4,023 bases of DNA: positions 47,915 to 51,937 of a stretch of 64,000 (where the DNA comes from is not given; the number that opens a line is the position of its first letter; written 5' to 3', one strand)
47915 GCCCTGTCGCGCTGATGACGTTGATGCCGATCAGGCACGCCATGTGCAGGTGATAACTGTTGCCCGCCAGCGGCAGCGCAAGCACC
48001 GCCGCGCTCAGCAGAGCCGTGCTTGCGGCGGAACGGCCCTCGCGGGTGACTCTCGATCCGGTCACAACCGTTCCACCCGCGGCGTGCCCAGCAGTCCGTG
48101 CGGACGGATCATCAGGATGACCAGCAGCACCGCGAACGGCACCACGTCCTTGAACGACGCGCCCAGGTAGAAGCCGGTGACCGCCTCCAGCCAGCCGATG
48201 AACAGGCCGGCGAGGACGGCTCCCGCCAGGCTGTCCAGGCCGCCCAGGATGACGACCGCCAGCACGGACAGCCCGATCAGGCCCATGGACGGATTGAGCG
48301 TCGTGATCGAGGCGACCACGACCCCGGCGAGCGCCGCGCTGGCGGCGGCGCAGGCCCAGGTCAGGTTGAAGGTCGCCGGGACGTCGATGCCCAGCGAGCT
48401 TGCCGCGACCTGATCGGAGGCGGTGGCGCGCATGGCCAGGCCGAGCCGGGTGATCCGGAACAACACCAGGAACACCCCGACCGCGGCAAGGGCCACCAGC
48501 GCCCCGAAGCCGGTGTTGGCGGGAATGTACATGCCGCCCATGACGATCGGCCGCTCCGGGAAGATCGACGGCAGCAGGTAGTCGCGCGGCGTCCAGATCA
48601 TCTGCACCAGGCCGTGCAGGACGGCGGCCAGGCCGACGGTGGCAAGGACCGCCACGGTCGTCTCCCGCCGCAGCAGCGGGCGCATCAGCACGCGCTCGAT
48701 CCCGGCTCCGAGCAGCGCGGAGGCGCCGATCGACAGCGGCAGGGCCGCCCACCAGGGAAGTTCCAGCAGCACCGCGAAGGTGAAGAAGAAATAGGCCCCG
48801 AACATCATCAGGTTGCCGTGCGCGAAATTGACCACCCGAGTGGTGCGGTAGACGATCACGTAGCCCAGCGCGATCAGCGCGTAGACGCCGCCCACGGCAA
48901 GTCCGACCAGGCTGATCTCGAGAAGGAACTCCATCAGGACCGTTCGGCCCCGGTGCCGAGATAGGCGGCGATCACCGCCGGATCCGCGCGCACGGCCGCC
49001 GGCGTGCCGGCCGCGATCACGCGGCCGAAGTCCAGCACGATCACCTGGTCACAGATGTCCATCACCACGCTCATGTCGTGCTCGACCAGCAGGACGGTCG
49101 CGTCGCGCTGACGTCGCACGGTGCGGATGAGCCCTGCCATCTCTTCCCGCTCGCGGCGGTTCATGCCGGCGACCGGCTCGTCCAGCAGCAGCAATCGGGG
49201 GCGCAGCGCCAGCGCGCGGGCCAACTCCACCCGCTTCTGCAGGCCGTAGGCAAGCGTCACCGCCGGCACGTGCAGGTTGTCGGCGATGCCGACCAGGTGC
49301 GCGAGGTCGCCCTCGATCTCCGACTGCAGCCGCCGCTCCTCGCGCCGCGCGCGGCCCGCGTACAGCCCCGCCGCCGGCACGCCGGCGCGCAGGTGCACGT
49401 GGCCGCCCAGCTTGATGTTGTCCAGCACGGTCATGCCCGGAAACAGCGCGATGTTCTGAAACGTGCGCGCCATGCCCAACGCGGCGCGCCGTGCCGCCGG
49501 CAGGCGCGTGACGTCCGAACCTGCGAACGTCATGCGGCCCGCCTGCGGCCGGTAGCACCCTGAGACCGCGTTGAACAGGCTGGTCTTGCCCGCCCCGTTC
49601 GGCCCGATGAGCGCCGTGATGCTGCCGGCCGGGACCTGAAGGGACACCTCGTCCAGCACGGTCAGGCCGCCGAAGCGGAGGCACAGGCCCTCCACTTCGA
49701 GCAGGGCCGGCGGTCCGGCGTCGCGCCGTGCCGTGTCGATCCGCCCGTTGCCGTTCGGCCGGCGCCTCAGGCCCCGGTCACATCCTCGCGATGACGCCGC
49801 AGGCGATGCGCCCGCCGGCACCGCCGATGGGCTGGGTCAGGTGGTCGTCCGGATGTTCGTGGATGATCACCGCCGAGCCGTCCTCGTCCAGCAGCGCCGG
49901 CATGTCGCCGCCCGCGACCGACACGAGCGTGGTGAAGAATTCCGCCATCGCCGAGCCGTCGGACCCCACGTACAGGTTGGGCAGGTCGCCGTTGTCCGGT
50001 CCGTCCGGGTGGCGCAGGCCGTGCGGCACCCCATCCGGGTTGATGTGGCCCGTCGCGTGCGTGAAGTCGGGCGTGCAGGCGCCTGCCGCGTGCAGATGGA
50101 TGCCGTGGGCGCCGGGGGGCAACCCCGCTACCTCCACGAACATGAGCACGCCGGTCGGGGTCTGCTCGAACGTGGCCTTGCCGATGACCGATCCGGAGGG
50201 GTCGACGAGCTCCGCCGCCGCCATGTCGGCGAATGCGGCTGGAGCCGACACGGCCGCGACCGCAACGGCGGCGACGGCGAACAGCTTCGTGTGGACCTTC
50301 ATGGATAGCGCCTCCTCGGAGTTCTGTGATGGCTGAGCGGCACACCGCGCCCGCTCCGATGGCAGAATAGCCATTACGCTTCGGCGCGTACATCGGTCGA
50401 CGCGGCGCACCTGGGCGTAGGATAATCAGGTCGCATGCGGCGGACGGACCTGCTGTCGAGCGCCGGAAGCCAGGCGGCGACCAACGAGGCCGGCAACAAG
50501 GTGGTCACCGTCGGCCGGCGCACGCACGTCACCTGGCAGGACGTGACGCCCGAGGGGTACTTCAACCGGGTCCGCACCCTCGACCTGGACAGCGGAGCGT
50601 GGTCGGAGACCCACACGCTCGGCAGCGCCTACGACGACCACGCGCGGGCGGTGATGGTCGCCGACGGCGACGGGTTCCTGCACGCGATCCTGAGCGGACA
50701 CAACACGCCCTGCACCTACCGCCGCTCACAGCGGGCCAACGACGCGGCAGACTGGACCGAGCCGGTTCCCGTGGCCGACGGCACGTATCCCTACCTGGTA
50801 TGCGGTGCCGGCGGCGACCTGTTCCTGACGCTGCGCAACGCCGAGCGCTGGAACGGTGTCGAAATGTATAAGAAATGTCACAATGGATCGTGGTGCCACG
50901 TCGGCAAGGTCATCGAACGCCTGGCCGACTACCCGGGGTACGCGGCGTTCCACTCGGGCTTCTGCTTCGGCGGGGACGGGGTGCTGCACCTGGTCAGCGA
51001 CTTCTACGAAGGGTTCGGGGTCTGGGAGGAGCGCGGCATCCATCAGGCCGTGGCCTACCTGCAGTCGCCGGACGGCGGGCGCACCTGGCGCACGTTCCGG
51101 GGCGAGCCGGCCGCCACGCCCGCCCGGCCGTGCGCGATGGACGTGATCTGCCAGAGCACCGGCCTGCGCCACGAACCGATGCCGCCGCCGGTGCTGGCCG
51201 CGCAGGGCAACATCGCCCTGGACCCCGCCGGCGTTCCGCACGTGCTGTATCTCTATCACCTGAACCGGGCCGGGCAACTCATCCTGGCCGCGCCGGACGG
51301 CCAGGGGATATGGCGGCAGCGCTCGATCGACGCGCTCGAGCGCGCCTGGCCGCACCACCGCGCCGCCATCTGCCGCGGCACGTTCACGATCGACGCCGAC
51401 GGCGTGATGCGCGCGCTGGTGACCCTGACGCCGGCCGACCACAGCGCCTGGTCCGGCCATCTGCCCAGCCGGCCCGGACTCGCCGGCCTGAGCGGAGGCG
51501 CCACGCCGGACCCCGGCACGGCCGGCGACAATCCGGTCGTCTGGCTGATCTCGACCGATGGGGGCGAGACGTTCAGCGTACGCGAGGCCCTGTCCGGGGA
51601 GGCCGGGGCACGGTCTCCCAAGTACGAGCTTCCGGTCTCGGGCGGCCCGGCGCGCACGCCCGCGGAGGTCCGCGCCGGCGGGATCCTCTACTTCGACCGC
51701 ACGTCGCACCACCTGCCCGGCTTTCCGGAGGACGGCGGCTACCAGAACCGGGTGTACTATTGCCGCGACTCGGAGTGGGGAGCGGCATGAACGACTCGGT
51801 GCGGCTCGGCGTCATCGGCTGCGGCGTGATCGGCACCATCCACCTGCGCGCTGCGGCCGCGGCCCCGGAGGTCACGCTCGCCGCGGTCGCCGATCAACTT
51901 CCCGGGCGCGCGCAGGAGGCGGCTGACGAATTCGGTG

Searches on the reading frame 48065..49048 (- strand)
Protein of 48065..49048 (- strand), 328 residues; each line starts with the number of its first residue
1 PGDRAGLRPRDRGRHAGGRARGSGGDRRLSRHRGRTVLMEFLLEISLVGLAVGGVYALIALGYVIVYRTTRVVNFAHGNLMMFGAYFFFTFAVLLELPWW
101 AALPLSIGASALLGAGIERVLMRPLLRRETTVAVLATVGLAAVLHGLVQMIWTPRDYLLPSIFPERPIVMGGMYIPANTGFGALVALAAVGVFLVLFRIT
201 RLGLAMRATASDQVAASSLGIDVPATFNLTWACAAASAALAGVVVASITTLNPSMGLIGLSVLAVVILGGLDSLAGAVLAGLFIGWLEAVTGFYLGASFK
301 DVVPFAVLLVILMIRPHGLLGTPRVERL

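Call 33: search_protein_families(library=pfam, proteins=[window:48065-49048:-], max_evalue=0.001)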
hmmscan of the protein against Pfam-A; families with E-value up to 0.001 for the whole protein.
window:48065-49048:- (328 aa): 1 family
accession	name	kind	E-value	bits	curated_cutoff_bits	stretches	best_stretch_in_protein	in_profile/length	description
PF02653.21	BPD_transp_2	-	7.4e-36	124.1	26.8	1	49-312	5-269/269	Branched-chain amino acid transport system / permease component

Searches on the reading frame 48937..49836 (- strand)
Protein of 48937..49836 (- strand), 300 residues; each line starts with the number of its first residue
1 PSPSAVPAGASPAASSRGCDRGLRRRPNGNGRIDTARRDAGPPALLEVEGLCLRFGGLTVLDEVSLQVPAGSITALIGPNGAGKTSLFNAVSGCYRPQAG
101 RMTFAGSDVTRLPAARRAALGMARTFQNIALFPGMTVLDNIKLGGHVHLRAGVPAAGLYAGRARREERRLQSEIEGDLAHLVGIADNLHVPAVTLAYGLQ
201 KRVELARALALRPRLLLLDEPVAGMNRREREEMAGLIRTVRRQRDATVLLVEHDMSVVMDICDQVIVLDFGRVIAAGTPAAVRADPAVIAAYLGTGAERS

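Call 33: search_protein_families(library=pfam, proteins=[window:48937-49836:-], max_evalue=0.001)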
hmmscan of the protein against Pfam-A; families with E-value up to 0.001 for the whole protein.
window:48937-49836:- (300 aa): 5 families
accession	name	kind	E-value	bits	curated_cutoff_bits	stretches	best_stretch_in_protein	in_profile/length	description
PF00005.33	ABC_tran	-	1.9e-28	100.2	25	1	61-223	1-137/137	ABC transporter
PF12399.14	BCA_ABC_TP_C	-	5.3e-12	45.5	25.5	1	272-297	1-26/27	Branched-chain amino acid ATP-binding cassette transporter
PF13304.12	AAA_21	-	1.6e-06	28.8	27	1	73-92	1-20/304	AAA domain, putative AbiEii toxin, Type IV TA system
PF02463.25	SMC_N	-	0.00028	20.8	40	0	71-92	24-45/220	RecF/RecN/SMC N terminal domain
PF13476.12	AAA_23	-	0.00035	21.7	27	1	72-93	20-41/201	AAA domain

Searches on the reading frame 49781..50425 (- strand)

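Call 33: search_protein_families(library=pfam, proteins=[window:49781-50425:-], max_evalue=0.001)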
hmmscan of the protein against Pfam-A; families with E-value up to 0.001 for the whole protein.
window:49781-50425:- (215 aa): 1 family
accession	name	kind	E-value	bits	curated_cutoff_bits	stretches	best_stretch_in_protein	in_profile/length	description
PF00080.25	Sod_Cu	-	8.4e-37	127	28.9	1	80-212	1-133/133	Copper/zinc superoxide dismutase (SODC)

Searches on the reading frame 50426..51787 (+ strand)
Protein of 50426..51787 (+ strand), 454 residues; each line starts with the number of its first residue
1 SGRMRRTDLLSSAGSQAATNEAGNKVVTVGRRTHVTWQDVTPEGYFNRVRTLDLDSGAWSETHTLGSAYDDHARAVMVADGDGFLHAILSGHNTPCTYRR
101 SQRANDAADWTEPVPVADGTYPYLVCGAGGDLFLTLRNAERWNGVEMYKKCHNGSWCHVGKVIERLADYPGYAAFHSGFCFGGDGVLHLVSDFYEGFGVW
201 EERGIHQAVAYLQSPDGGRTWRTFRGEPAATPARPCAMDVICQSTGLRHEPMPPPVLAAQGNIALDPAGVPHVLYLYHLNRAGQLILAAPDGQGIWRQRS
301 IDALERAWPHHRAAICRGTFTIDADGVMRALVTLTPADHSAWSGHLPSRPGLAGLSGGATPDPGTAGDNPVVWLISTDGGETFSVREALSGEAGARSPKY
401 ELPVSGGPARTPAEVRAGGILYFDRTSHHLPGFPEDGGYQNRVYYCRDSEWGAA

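Call 33: search_protein_families(library=pfam, proteins=[window:50426-51787:+], max_evalue=0.001)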
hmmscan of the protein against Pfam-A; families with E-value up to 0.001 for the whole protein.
window:50426-51787:+ (454 aa): 1 family
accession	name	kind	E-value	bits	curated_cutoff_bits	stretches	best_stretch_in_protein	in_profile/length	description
PF15892.11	BNR_4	-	7.2e-22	78.5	27.3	1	49-301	15-269/272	BNR repeat-containing family member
